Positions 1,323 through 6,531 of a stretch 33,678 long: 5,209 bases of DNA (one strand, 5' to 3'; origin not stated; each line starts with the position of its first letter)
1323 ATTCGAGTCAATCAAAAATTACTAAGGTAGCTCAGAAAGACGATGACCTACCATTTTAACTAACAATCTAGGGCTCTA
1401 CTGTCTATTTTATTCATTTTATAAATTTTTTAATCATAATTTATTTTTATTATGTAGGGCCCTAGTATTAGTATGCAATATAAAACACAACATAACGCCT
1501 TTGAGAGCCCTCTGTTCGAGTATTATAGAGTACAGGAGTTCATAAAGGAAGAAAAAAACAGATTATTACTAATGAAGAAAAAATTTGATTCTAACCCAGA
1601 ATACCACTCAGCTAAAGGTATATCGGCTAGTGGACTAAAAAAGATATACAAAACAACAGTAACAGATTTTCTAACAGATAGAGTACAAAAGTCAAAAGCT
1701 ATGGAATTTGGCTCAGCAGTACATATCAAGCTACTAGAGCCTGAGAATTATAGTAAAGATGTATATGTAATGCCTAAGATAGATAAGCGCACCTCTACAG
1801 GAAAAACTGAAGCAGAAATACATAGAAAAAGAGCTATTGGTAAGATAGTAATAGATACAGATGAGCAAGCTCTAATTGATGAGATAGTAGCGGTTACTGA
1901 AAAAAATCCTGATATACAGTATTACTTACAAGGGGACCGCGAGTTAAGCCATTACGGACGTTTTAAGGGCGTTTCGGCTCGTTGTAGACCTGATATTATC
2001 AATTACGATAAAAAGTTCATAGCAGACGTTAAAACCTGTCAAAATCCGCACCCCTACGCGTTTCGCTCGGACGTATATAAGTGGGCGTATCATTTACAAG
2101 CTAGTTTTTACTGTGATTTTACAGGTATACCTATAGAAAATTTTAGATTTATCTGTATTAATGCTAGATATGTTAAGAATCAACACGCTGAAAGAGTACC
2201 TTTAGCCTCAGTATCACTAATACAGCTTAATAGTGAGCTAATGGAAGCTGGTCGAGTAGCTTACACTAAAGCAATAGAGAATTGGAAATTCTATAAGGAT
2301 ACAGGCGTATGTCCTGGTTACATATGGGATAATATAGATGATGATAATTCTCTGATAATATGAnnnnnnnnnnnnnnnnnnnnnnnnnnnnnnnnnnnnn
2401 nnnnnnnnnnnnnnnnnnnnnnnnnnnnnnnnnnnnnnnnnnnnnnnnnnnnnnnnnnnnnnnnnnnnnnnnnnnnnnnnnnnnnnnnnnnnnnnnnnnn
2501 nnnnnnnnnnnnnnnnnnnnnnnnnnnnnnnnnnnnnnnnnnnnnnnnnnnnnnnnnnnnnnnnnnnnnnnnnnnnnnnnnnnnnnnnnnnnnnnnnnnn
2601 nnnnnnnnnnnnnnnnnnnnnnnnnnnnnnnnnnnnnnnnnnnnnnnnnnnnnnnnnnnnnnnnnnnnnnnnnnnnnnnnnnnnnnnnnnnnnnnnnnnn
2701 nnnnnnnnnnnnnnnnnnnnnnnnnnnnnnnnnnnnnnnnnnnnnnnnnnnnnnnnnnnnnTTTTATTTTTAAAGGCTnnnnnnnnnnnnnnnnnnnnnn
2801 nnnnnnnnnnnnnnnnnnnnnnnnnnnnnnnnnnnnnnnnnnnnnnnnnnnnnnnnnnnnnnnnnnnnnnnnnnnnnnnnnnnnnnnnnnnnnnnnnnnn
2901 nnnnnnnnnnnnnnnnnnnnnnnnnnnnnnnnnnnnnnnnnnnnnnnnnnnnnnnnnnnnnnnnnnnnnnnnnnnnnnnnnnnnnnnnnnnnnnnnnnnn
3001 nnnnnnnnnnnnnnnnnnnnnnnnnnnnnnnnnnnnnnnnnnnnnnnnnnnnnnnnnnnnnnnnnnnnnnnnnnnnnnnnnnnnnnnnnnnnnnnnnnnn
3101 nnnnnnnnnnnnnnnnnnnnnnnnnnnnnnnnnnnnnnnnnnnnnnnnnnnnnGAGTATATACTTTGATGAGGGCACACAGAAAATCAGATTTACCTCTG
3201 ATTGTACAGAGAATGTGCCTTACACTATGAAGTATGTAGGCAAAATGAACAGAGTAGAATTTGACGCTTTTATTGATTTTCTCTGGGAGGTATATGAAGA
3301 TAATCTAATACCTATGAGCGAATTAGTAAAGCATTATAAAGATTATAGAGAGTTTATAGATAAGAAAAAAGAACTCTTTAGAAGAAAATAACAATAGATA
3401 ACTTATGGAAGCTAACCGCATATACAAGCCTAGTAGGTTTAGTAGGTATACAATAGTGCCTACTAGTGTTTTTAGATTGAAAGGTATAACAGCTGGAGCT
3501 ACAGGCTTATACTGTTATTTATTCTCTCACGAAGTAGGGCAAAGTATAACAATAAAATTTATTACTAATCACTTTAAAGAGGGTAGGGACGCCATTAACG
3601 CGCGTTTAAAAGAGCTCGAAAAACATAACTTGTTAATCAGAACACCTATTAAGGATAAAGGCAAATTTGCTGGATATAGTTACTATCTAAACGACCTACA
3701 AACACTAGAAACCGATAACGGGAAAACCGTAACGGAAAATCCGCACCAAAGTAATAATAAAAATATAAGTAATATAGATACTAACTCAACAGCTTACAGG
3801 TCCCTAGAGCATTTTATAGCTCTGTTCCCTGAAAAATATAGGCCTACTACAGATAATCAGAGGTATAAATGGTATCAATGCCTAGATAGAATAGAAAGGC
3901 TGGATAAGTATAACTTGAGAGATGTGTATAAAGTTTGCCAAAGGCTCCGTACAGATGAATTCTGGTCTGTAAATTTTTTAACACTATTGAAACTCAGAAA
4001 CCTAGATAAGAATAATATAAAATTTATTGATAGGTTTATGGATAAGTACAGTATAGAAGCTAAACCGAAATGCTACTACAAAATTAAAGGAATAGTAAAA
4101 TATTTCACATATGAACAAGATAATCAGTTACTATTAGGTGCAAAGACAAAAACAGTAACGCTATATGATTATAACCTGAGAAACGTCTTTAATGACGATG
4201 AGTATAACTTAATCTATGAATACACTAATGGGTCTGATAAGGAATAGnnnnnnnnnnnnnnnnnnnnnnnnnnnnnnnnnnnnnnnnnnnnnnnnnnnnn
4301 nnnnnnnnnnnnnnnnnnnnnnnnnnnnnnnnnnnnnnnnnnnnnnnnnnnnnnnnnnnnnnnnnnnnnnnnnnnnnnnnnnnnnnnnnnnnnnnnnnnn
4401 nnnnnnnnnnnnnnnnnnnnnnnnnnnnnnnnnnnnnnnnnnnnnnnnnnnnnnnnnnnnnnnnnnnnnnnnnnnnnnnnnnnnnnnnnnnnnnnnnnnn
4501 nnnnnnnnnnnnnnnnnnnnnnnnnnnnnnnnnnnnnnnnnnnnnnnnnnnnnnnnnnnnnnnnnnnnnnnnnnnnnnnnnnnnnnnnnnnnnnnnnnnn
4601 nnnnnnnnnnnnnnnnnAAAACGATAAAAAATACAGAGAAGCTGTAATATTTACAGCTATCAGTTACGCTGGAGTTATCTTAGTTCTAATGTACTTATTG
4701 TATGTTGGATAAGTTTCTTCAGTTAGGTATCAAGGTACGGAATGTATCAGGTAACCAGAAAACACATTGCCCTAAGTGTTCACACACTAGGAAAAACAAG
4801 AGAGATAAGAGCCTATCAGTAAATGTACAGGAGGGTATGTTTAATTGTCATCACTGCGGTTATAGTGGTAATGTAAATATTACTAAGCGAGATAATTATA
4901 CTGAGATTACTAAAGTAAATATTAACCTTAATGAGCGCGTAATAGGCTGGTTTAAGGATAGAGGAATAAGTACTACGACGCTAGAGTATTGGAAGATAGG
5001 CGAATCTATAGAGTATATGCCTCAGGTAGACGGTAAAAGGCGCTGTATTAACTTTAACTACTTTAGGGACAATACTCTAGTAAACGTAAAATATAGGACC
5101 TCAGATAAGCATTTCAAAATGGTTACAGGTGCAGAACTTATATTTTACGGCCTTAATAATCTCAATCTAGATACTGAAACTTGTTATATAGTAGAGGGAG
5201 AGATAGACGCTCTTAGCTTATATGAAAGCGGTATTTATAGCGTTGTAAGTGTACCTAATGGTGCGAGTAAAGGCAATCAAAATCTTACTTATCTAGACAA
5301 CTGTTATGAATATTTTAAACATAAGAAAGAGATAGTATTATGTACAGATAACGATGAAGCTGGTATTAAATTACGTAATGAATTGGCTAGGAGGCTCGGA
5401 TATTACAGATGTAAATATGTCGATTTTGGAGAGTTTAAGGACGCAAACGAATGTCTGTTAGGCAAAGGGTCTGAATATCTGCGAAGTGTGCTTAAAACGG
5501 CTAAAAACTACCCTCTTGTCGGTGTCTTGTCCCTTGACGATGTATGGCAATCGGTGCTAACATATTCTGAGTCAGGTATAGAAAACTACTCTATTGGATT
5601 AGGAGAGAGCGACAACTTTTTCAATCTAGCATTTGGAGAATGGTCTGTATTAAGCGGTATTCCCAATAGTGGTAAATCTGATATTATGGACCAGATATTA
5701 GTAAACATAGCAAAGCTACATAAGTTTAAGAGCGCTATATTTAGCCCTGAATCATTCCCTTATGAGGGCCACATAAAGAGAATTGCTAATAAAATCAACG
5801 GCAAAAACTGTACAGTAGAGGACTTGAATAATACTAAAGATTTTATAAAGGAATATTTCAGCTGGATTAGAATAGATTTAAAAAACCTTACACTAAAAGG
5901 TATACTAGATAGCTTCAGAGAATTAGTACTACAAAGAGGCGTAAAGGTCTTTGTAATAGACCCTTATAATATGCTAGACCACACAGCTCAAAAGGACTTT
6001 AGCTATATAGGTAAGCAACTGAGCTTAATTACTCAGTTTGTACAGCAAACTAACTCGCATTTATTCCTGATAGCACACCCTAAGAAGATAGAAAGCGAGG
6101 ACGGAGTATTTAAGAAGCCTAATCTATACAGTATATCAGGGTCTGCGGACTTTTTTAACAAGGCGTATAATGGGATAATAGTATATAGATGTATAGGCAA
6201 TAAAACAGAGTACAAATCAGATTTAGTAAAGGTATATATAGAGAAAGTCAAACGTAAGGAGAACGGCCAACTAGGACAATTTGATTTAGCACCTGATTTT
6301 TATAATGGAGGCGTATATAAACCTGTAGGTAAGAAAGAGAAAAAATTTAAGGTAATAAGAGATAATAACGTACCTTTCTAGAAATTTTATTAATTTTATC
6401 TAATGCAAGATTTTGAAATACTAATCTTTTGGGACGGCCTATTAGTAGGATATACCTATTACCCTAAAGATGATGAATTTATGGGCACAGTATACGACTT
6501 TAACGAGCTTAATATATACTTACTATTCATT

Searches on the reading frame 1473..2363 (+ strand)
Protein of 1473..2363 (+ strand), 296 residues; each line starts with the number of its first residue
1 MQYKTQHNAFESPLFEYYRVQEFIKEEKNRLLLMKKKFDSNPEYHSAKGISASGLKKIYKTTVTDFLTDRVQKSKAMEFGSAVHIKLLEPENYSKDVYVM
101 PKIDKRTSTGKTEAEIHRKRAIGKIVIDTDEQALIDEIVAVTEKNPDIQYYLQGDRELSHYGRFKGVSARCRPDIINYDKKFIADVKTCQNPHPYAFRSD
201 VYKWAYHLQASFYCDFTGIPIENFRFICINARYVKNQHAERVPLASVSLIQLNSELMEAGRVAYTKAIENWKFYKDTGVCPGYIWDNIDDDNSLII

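Call 86: search_protein_families(library=phrogs, proteins=[window:1473-2363:+], max_evalue=0.001)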
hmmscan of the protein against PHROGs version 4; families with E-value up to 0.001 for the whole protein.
window:1473-2363:+ (296 aa): 3 families
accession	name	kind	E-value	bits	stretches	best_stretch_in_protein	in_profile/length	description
phrog_412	-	DNA, RNA and nucleotide metabolism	7.3e-52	178.1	1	40-283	145-393/440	exonuclease VIII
phrog_607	-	DNA, RNA and nucleotide metabolism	7.4e-24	85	1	41-284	585-860/883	exonuclease VII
phrog_1227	-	DNA, RNA and nucleotide metabolism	5.3e-08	33.4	1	134-215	95-183/268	exonuclease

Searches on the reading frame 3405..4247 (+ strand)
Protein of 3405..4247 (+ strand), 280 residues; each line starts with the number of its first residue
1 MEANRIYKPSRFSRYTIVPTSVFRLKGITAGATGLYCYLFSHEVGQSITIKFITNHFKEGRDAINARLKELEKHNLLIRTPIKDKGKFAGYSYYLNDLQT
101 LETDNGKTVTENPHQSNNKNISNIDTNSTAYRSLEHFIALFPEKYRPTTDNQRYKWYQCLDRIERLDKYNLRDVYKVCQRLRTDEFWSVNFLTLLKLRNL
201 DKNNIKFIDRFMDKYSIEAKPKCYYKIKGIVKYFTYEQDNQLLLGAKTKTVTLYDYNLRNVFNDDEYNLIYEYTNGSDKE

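Call 86: search_protein_families(library=phrogs, proteins=[window:3405-4247:+], max_evalue=0.001)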
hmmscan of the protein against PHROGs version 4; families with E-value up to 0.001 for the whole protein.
window:3405-4247:+ (280 aa): 8 families
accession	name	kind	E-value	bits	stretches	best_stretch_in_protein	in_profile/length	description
phrog_428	-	DNA, RNA and nucleotide metabolism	1.1e-13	52.1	1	11-168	86-272/455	replication initiation protein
phrog_186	-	DNA, RNA and nucleotide metabolism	2.2e-10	41.7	1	14-144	21-180/308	DnaD-like helicase loader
phrog_270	-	DNA, RNA and nucleotide metabolism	6e-07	30.2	1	14-118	31-151/383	replication initiation protein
phrog_23842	-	unknown function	5.3e-05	23.6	1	10-95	20-106/317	-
phrog_11718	-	unknown function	0.00021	22.6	1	13-103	10-103/105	-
phrog_4880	-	DNA, RNA and nucleotide metabolism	0.00026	21.5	1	102-199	159-251/304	replisome organizer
phrog_22534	-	unknown function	0.00045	21.1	0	35-102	31-99/111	-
phrog_2514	-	DNA, RNA and nucleotide metabolism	0.0005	20.4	1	109-214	143-249/270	DnaD-like helicase loader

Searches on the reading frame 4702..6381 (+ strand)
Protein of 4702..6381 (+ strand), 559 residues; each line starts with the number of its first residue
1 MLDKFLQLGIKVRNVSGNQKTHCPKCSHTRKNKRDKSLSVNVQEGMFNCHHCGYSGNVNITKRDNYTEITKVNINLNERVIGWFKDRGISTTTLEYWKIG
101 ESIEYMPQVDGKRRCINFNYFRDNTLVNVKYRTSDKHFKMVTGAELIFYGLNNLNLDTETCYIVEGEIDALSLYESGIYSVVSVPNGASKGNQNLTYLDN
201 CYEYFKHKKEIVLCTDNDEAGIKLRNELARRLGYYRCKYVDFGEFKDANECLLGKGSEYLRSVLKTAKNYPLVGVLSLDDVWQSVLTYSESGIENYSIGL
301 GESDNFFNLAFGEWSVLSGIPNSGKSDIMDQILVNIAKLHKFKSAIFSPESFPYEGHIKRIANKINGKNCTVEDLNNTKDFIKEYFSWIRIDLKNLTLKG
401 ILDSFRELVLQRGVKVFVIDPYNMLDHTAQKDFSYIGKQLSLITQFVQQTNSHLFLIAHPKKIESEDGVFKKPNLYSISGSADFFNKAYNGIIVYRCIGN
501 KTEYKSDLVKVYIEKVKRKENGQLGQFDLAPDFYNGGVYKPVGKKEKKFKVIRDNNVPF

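Call 86: search_protein_families(library=phrogs, proteins=[window:4702-6381:+], max_evalue=0.001)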
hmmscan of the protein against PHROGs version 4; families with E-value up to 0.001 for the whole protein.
window:4702-6381:+ (559 aa): 8 families
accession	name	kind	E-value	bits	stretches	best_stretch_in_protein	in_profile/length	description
phrog_239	-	DNA, RNA and nucleotide metabolism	4.4e-87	294.8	1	18-525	40-582/801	DNA primase/helicase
phrog_5482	-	unknown function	1.6e-29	103.7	1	275-529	8-287/341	-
phrog_47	-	DNA, RNA and nucleotide metabolism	1.8e-27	97.3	1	8-265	38-331/947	DNA primase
phrog_18375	-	DNA, RNA and nucleotide metabolism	7.5e-24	85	1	301-545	364-618/644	DNA primase/helicase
phrog_849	-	DNA, RNA and nucleotide metabolism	5.4e-12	46.4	1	79-268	148-344/435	DNA primase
phrog_6444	-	DNA, RNA and nucleotide metabolism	1.2e-07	31.9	1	155-265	256-364/577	DNA primase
phrog_6088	-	DNA, RNA and nucleotide metabolism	1.9e-05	24.3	1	151-232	180-257/772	DNA primase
phrog_360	-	DNA, RNA and nucleotide metabolism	0.00014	23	1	19-58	30-64/133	DNA primase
